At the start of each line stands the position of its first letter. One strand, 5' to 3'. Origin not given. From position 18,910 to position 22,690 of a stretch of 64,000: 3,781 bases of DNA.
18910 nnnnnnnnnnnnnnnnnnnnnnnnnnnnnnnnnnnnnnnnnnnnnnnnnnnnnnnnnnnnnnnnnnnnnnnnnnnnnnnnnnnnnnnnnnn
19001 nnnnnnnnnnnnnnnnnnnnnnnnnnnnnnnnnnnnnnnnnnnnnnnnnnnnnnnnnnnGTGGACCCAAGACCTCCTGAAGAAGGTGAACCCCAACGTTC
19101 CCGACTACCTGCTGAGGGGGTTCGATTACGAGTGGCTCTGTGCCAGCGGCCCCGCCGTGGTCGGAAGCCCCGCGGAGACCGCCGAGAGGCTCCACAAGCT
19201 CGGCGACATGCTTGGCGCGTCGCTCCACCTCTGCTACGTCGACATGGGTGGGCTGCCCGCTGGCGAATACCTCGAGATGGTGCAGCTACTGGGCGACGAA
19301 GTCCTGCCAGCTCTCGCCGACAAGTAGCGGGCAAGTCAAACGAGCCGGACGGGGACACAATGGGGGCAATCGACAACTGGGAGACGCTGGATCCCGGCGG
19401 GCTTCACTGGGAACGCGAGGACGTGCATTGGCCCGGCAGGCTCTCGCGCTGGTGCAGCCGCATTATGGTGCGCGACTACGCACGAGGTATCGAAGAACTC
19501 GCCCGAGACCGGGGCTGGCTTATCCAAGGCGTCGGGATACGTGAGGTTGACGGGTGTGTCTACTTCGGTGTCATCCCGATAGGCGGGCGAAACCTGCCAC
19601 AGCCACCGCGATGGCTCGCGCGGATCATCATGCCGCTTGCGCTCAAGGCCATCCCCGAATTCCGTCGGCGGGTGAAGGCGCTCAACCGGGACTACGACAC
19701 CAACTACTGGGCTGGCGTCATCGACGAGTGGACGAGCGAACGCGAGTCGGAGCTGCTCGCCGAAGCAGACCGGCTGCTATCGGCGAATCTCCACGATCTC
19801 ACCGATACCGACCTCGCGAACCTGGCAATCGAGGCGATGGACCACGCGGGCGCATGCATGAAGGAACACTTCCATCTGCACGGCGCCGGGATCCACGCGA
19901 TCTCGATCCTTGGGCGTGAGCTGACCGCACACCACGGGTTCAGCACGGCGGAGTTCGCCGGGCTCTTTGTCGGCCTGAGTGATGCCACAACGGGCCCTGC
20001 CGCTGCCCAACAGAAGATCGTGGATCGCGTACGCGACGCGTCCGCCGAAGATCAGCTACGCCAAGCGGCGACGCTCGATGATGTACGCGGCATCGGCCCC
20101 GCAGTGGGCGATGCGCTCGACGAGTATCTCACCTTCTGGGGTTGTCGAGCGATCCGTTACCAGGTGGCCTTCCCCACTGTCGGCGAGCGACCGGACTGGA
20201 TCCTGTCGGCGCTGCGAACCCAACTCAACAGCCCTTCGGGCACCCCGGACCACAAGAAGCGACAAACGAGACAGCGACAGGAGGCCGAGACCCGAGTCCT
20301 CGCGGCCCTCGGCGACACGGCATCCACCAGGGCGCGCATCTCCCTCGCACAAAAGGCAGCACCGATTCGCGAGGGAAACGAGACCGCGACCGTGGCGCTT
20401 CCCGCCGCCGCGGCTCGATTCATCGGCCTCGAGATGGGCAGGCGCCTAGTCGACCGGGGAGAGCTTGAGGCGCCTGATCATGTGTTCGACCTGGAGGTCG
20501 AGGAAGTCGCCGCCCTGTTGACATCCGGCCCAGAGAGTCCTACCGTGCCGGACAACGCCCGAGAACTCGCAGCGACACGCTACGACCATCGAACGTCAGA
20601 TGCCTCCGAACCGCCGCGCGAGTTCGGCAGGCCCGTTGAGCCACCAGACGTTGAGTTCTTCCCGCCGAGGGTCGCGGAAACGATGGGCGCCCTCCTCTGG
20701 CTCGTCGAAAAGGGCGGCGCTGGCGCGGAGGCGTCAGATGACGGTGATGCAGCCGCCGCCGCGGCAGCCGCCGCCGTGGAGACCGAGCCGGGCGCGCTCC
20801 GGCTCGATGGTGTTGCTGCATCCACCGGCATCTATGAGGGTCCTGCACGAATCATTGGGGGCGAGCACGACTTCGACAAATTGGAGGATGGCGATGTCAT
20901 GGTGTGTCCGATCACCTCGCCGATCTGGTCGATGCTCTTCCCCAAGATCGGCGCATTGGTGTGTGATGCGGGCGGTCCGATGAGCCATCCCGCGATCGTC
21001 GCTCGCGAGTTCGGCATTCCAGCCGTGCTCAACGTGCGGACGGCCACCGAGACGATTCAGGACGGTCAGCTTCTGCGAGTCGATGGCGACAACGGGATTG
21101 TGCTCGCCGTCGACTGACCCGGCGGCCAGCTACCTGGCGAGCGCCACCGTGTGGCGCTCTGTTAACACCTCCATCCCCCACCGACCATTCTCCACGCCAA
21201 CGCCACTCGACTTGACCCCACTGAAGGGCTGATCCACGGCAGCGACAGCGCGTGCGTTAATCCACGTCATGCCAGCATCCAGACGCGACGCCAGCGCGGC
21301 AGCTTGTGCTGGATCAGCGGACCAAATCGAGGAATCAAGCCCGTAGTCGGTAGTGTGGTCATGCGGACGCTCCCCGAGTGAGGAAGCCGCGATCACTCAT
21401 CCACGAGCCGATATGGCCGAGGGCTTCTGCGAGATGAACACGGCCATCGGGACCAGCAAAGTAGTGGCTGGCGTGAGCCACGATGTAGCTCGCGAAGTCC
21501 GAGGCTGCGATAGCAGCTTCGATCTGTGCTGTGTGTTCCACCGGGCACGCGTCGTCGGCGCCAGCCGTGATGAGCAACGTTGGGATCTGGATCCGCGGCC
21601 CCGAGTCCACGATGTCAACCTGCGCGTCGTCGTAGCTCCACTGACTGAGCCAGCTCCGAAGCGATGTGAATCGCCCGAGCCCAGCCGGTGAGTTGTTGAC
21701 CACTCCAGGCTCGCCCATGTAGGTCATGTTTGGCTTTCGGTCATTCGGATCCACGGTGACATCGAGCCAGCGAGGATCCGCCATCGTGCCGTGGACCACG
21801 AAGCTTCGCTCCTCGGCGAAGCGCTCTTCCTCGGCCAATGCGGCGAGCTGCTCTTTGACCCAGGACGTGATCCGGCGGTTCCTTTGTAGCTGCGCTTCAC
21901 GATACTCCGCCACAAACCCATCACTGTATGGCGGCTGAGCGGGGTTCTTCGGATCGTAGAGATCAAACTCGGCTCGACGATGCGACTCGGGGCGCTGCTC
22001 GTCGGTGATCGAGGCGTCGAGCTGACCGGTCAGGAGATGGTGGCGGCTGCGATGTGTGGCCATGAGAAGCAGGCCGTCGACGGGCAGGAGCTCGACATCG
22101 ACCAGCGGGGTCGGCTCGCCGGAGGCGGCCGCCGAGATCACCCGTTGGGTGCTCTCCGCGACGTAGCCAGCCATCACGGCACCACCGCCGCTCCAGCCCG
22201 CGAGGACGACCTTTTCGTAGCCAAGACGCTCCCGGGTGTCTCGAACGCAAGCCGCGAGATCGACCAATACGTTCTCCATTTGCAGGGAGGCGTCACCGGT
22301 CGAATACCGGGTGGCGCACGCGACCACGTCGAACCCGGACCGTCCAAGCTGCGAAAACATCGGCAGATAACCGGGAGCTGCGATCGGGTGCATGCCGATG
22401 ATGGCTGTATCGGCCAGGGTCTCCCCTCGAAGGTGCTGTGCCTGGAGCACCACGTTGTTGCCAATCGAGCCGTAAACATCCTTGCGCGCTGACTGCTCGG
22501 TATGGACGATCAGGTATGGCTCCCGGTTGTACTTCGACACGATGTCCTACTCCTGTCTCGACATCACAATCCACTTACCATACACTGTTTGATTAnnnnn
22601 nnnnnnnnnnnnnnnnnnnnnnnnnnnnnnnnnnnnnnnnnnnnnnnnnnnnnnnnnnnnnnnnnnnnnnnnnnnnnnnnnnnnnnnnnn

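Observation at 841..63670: Pervasive short tandem micro-duplications (mostly 15-nt units), in-frame inside genes, by eye confined to the two housekeeping flanks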

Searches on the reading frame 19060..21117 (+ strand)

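Call 26: search_protein_families(library=pfam, proteins=[window:19060-21117:+], max_evalue=0.00001)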
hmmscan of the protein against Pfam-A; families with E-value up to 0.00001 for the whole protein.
window:19060-21117:+ (685 aa): 1 family
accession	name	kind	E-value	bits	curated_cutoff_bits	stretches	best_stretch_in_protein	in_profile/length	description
PF00391.29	PEP-utilizers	-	8.9e-22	76.9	23.1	1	609-679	2-72/72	PEP-utilising enzyme, mobile domain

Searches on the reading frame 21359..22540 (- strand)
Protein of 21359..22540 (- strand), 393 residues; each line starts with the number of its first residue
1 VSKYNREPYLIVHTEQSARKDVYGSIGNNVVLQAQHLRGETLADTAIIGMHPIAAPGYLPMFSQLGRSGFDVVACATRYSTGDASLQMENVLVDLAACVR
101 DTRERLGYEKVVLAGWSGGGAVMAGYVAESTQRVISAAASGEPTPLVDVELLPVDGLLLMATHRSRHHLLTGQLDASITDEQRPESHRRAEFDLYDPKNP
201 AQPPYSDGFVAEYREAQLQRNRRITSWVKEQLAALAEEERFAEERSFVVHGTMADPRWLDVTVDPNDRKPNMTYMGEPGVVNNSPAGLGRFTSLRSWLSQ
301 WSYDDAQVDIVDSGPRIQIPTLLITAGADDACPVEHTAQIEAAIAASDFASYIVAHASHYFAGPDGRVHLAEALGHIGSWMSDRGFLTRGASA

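Call 26: search_protein_families(library=pfam, proteins=[window:21359-22540:-], max_evalue=0.00001)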
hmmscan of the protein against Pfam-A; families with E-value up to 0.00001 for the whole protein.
window:21359-22540:- (393 aa): 2 families
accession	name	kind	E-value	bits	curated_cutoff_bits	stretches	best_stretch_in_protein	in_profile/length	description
PF12146.15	Hydrolase_4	-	2.2e-08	34.1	27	0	87-141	54-108/239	Serine aminopeptidase, S33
PF00561.26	Abhydrolase_1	-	2.2e-06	28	25.8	0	62-142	20-102/245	alpha/beta hydrolase fold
